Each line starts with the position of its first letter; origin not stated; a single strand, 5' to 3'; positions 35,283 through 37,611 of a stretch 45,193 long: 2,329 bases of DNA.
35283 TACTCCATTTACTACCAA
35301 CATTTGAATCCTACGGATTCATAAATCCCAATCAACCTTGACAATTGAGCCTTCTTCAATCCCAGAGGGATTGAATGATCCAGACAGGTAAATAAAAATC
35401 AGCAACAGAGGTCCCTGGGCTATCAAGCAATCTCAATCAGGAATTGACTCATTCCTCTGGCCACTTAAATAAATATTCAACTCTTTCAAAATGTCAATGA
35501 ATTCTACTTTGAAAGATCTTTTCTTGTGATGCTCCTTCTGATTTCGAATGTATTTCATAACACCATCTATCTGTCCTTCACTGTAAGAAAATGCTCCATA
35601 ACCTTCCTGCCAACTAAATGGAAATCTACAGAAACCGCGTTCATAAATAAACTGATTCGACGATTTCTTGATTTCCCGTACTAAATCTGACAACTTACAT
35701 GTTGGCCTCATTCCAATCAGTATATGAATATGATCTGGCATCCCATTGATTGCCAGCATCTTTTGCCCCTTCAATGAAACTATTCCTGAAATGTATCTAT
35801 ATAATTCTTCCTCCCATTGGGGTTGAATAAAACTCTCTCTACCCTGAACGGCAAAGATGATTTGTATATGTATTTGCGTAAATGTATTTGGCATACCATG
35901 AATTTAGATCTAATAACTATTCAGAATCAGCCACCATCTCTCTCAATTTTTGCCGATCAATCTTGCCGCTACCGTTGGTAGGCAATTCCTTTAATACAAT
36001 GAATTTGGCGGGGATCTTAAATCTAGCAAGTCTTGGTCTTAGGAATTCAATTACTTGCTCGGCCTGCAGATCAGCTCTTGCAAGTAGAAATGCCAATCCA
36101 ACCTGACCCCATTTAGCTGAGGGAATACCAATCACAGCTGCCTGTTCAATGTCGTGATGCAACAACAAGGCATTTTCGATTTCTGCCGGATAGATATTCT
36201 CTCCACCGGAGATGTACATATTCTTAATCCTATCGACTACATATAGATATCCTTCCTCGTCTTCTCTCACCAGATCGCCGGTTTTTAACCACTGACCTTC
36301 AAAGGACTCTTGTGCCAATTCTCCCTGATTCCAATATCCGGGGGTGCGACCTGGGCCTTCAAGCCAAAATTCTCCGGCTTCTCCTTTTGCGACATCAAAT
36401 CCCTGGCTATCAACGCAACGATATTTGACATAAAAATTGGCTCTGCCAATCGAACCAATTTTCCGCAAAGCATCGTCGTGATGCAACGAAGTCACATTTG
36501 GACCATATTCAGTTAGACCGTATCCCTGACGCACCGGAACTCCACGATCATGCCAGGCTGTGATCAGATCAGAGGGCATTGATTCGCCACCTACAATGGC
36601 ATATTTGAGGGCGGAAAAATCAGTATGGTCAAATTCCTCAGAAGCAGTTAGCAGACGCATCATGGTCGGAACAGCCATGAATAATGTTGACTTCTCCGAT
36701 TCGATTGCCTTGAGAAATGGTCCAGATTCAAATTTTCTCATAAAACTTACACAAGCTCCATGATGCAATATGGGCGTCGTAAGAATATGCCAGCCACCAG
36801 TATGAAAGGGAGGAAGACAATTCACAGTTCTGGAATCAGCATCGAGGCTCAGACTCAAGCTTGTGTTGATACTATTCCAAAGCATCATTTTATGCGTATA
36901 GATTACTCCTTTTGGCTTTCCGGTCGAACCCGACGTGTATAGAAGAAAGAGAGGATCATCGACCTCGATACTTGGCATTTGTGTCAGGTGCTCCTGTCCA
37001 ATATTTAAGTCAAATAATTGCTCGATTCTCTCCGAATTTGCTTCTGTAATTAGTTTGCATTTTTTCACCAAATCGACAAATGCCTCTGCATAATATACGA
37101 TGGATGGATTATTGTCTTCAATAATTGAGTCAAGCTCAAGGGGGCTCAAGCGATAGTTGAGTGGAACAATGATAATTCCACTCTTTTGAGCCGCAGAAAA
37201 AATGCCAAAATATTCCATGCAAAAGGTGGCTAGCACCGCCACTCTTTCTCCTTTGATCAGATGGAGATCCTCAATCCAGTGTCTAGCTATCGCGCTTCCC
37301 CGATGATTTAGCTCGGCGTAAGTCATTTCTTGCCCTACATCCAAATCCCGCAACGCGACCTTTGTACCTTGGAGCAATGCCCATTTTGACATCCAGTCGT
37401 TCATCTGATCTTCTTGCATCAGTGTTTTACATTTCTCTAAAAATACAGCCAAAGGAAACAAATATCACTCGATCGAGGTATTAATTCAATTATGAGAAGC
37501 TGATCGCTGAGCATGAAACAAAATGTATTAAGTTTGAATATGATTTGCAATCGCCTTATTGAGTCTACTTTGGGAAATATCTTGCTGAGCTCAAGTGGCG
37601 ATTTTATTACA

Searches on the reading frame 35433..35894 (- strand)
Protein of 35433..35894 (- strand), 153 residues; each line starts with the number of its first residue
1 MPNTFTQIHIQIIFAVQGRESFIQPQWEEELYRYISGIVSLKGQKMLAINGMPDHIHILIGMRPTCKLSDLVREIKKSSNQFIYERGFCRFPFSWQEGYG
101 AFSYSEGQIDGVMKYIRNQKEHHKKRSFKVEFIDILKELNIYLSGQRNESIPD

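Call 5: search_protein_families(library=pfam, proteins=[window:35433-35894:-], max_evalue=0.01)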
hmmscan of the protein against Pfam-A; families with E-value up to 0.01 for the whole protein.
window:35433-35894:- (153 aa): 1 family
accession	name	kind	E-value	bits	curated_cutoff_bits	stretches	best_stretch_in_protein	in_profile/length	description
PF01797.21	Y1_Tnp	-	3e-24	85.9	23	1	5-119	2-121/121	Transposase IS200 like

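Call 11: search_protein_families(library=ncbifam, proteins=[window:35433-35894:-], max_evalue=0.1)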
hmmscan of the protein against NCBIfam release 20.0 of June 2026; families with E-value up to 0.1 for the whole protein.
window:35433-35894:- (153 aa): 2 families
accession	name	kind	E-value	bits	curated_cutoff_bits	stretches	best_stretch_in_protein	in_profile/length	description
NF033573.1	transpos_IS200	equivalog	2.3e-17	63.4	55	1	4-118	7-126/126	IS200/IS605 family transposase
NF047646.1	REP_Tyr_transpos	equivalog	2.4e-06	27.5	80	1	16-115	18-126/146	REP-associated tyrosine transposase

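Call 12: search_solved_structures(query=window:35433-35894:-, max_evalue=0.01, show_alignments=2)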
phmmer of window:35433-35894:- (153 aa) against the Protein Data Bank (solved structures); distinct sequences matched with E-value up to 0.01: 4.
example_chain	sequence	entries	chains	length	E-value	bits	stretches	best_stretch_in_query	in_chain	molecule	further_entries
2fyx_A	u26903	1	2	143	5e-06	29.9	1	9-119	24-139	transposase, putative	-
2xm3_A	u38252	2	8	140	1.6e-05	28.3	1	7-120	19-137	TRANSPOSASE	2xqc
2xma_A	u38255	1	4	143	1.7e-05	28.2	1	7-120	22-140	TRANSPOSASE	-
2xo6_A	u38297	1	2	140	4.9e-05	26.7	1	7-119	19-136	TRANSPOSASE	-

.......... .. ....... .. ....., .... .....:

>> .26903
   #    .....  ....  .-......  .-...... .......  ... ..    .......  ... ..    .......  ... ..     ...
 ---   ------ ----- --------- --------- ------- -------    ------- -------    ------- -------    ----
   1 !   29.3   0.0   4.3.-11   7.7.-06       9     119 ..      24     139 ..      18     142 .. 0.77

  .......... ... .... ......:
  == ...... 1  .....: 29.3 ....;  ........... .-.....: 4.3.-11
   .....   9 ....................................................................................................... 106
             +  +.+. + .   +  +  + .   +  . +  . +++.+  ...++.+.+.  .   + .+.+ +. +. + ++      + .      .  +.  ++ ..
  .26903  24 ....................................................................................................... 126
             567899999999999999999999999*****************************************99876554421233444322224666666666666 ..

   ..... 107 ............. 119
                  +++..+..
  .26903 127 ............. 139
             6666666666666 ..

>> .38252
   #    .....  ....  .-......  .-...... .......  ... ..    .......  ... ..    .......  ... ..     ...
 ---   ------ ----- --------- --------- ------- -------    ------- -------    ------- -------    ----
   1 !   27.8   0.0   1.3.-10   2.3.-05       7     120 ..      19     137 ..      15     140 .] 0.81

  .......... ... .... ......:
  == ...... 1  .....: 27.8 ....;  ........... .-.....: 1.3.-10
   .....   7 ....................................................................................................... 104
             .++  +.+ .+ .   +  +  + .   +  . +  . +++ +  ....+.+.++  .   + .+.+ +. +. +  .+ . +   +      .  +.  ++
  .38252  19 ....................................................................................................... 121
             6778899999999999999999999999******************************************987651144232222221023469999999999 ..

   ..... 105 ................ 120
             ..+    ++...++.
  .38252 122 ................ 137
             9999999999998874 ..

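Call 15: find_encoding_contigs(protein=window:35433-35894:-, flank=10000, max_places=10)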
Protein window:35433-35894:- (153 aa): 1 contig read that carries it; 1 place shown.
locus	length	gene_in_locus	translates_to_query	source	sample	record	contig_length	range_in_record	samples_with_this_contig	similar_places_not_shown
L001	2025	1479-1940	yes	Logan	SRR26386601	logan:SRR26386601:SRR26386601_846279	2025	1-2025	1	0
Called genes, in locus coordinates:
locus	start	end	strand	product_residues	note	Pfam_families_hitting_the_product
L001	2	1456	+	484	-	?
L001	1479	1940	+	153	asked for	PF01797:Y1_Tnp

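Call 16: find_homologous_proteins(query=window:35433-35894:-, max_evalue=1e-10)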
Query window:35433-35894:- (153 aa): 7999 proteins with E <= 1e-10 among 8000 candidates; the best 120 are listed.
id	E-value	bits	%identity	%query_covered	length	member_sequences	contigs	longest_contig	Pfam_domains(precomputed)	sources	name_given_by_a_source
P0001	6.1e-99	346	100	100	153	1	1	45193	PF01797.22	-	-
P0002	2.5e-63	231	71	92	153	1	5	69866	PF01797.22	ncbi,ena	-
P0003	8.2e-63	229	71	92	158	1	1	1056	PF01797.22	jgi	jgi:REP element-mobilizing transposase RayT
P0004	8.3e-63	229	71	92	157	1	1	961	PF01797.22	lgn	-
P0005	1.1e-62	228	70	92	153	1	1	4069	PF01797.22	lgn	-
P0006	1.6e-62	228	72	92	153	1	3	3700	PF01797.22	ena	-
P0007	2.2e-62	228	70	92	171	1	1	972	PF01797.22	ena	-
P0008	3.4e-62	227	70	92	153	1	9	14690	PF01797.22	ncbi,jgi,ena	jgi:REP element-mobilizing transposase RayT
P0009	3.4e-62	227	72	91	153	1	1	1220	PF01797.22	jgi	jgi:putative transposase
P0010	3.7e-62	227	70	92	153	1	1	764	PF01797.22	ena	-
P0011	4.1e-62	227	68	92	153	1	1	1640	PF01797.22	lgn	-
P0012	4.3e-62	227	70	92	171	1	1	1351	PF01797.22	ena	-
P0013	5.0e-62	226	70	92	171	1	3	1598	PF01797.22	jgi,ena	-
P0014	5.5e-62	226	70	92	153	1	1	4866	PF01797.22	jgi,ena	-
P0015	7.6e-62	226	70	92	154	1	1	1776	PF01797.22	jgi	-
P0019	2.1e-61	224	70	92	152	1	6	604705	PF01797.22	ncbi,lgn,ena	-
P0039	1.1e-60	222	71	92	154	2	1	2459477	PF01797.22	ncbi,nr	ncbi:IS200/IS605 family transposase [Persicitalea jodogahamensis]|nr:IS200/IS605 family transposase 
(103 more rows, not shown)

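Call 23: find_encoding_contigs(protein=P0002, flank=10000, max_places=3)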
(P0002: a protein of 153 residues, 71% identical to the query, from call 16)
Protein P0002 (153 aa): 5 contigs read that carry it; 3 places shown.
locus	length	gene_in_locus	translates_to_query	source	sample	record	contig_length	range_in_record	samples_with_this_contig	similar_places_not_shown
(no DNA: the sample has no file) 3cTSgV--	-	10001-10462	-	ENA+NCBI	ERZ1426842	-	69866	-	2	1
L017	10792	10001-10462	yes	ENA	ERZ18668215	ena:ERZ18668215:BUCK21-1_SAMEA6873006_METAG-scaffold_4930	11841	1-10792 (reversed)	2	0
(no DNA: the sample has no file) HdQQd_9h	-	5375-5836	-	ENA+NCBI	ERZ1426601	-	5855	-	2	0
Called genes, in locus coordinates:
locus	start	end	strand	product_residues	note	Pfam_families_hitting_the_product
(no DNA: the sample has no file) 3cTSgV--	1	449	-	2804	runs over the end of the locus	PF25778:DUF7948, PF06739:SBBP (weak), PF02368:Big_2 (faint), PF25354:Ig_NUP210_16th (faint), PF18962:Por_Secre_tail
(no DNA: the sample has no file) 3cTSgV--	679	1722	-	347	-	PF02775:TPP_enzyme_C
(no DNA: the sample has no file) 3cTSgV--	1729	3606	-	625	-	PF01558:POR, PF01855:POR_N, PF17147:PFOR_II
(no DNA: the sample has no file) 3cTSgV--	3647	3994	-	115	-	PF00037:Fer4 (weak), PF13187:Fer4_9 (faint), PF13237:Fer4_10 (weak), PF14697:Fer4_21 (faint), PF12838:Fer4_7 (weak), PF13183:Fer4_8 (weak)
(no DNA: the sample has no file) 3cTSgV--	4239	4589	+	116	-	PF00507:Oxidored_q4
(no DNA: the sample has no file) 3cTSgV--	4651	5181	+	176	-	PF01058:Oxidored_q6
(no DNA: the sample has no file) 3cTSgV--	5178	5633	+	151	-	PF00329:Complex1_30kDa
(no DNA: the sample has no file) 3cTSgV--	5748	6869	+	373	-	PF00374:NiFeSe_Hases (faint), PF00346:Complex1_49kDa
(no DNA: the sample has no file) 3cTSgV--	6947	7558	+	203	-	PF05685:Uma2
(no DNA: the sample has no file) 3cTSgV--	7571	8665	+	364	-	PF00146:NADHdh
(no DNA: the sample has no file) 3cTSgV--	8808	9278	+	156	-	PF13484:Fer4_16 (faint), PF13534:Fer4_17 (faint), PF14697:Fer4_21 (weak), PF00037:Fer4 (weak), PF13183:Fer4_8 (weak), PF12838:Fer4_7, PF13187:Fer4_9, PF00037:Fer4 (weak), +6 more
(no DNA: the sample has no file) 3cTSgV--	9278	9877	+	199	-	PF00499:Oxidored_q3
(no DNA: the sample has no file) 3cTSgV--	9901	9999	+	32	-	-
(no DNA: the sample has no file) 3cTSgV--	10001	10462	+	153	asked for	PF01797:Y1_Tnp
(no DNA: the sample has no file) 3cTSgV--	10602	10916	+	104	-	PF00420:Oxidored_q2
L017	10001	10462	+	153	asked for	PF01797:Y1_Tnp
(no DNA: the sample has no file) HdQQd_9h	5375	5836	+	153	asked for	PF01797:Y1_Tnp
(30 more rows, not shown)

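Call 24: find_encoding_contigs(protein=P0039, flank=10000, max_places=3)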
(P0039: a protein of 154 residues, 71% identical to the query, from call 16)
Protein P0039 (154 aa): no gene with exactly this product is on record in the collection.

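Call 25: find_encoding_contigs(protein=P0019, flank=10000, max_places=3)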
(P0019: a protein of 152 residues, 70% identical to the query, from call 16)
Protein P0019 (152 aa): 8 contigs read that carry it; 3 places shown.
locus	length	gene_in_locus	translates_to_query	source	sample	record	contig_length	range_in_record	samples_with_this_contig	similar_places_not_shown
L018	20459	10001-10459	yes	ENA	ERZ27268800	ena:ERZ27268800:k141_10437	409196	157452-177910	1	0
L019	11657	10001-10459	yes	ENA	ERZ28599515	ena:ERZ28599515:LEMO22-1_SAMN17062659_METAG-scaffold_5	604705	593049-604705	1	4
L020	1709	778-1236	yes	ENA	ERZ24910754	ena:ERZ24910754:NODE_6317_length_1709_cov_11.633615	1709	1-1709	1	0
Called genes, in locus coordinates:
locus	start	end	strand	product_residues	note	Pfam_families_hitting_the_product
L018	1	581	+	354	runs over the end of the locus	PF01479:S4, PF00849:PseudoU_synth_2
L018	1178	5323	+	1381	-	PF16593:Cas9-BH, PF13395:HNH_4, PF18541:RuvC_III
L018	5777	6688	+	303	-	PF01867:Cas_Cas1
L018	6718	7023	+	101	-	PF09827:CRISPR_Cas2, PF20803:PaaX_M (weak)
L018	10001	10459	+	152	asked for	PF01797:Y1_Tnp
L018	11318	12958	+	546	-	PF00112:Peptidase_C1, PF14326:DUF4384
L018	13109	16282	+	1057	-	PF25171:Beta-prop_WDR36-Utp21_1st (weak), PF23381:Beta-prop_IFT122_1st, PF25174:Beta-prop_THOC3, PF25175:Beta-prop_WDR5, PF23414:Beta-prop_EML_2 (weak), PF24807:WD40_CDC20-Fz, PF24814:WD40_Prp19 (weak), PF00656:Peptidase_C14, +8 more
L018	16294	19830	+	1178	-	PF25174:Beta-prop_THOC3 (faint), PF00656:Peptidase_C14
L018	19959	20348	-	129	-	-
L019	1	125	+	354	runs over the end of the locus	PF01479:S4, PF00849:PseudoU_synth_2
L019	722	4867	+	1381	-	PF16593:Cas9-BH, PF13395:HNH_4, PF18541:RuvC_III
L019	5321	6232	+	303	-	PF01867:Cas_Cas1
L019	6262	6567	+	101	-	PF09827:CRISPR_Cas2, PF20803:PaaX_M (weak)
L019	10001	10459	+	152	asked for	PF01797:Y1_Tnp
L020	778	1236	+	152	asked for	PF01797:Y1_Tnp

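Call 38: find_related_loci(query=A1, collection=metagenome_contigs, flank=5000)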
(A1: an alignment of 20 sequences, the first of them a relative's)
Query A1 (153 aa) in metagenome_contigs; peptide patterns used: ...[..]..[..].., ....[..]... (x = any residue, [..] = any of these).
600 stretches matched a pattern (row limit reached: there are more); 592 encode a relative of the query (tblastn E <= 1e-3); the best 80 are kept; 80 distinct loci.
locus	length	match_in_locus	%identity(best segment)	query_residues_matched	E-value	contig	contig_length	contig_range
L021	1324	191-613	67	1-141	4e-69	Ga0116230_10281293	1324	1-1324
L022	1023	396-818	66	1-141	6e-68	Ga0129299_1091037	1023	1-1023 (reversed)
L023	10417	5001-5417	65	3-141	3e-63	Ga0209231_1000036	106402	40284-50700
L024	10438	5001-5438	64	1-146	1e-62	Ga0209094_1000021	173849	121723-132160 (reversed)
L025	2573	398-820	64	1-141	3e-62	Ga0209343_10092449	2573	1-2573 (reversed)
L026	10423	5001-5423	64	1-141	7e-61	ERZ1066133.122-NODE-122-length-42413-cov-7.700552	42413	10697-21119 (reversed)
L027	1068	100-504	64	3-137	6e-65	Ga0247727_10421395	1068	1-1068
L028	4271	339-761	68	1-141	1e-60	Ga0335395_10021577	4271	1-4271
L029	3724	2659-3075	63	3-141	7e-61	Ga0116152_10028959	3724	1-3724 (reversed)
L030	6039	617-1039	63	1-141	2e-60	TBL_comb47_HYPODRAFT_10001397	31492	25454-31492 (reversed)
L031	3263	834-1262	61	1-143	7e-60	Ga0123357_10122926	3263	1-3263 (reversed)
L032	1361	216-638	60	1-141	2e-62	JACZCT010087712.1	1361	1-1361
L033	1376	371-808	60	1-149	1e-62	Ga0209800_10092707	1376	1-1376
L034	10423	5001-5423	61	1-141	3e-59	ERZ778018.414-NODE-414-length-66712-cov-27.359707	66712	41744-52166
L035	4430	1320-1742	63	1-141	3e-59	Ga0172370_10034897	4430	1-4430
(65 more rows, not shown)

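Call 74: search_dna_similar(query=window:35433-35894:-, collection=plasmids, mode=protein, max_evalue=1e-20, max_rows=25)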
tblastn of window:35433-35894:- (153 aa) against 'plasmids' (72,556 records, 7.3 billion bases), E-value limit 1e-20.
Records with a match: 2; places in all: 3; records where one place covers at least 80% of the query: 2.
Best place of each record, by identity: <60% 2.
By first word of the organism name: Bernardetia 1; Persicobacter 1.
By predicted mobility (MOB-suite, as given by PLSDB): non-mobilizable 2.
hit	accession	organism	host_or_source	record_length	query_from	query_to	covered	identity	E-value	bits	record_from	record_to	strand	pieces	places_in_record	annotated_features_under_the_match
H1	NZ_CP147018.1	Bernardetia sp. Wsw4-3y2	Red alga,Red algae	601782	1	141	92%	53.2%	8e-46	166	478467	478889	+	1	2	tnpA: IS200/IS605 family transposase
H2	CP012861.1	Persicobacter sp. JZB09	cell culture,soil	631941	1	140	92%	40.0%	3e-26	109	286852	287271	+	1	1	record has no annotation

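Call 75: get_annotated_region(hit=H1, flank=20000)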
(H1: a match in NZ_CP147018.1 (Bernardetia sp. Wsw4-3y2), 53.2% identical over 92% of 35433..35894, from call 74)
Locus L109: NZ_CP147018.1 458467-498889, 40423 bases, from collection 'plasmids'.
description: Bernardetia sp. Wsw4-3y2 plasmid plasmd1, complete sequence
organism: Bernardetia sp. Wsw4-3y2 (NCBI taxid 3127471)
taxonomy: Bacteria; Bacteroidota; Cytophagia; Cytophagales; Bernardetiaceae; Bernardetia; Bernardetia sp. Wsw4-3y2
host: -; source: Red alga,Red algae; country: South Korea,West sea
typing (MOB-suite, as given by PLSDB): non-mobilizable
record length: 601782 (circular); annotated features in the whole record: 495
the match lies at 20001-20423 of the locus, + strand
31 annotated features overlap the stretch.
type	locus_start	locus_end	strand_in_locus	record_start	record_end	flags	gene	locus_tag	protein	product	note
CDS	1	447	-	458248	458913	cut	-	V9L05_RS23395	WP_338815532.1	WbqC family protein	-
CDS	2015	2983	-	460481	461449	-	-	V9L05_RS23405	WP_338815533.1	hypothetical protein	-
CDS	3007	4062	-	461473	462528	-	-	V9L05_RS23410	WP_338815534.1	nucleotidyl transferase AbiEii/AbiGii toxin family protein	-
CDS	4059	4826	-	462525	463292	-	-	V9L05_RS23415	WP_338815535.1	DUF6577 family protein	-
CDS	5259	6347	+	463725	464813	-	-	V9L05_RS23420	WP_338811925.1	IS4 family transposase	-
CDS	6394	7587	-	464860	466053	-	-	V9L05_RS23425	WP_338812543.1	ISL3 family transposase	-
CDS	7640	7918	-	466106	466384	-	-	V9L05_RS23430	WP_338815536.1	DUF2158 domain-containing protein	-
CDS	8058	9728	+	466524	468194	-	-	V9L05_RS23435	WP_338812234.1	IS1182 family transposase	-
CDS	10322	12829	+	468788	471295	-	-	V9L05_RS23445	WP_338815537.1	TIR domain-containing protein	GO:0007165 - signal transduction [Evidence IEA]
CDS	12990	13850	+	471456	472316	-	-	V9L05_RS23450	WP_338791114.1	inositol monophosphatase family protein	GO:0006020 - inositol metabolic process [Evidence IEA]; GO:0046855 - obsolete inositol phosphate dephosphorylation ...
CDS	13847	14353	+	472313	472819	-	-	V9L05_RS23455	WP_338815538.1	hypothetical protein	-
CDS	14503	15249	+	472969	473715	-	fabG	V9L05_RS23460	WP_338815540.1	3-oxoacyl-[acyl-carrier-protein] reductase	GO:0006633 - fatty acid biosynthetic process [Evidence IEA]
CDS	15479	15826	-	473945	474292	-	-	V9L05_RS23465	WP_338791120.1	heavy metal-associated domain-containing protein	-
CDS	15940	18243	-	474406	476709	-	-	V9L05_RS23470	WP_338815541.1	TonB-dependent receptor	GO:0015891 - siderophore transport [Evidence IEA]; GO:0055085 - transmembrane transport [Evidence IEA]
CDS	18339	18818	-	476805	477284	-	-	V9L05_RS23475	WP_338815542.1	hypothetical protein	-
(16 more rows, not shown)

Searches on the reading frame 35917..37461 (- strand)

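Call 5: search_protein_families(library=pfam, proteins=[window:35917-37461:-], max_evalue=0.01)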
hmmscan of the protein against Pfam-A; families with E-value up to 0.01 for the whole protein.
window:35917-37461:- (514 aa): 2 families
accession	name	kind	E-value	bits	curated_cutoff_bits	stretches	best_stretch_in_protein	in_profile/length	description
PF00501.34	AMP-binding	-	9.2e-71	239.1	29.9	1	28-377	5-384/384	AMP-binding enzyme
PF13193.12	AMP-binding_C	-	8e-15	56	24.5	1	427-500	1-76/76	AMP-binding enzyme C-terminal domain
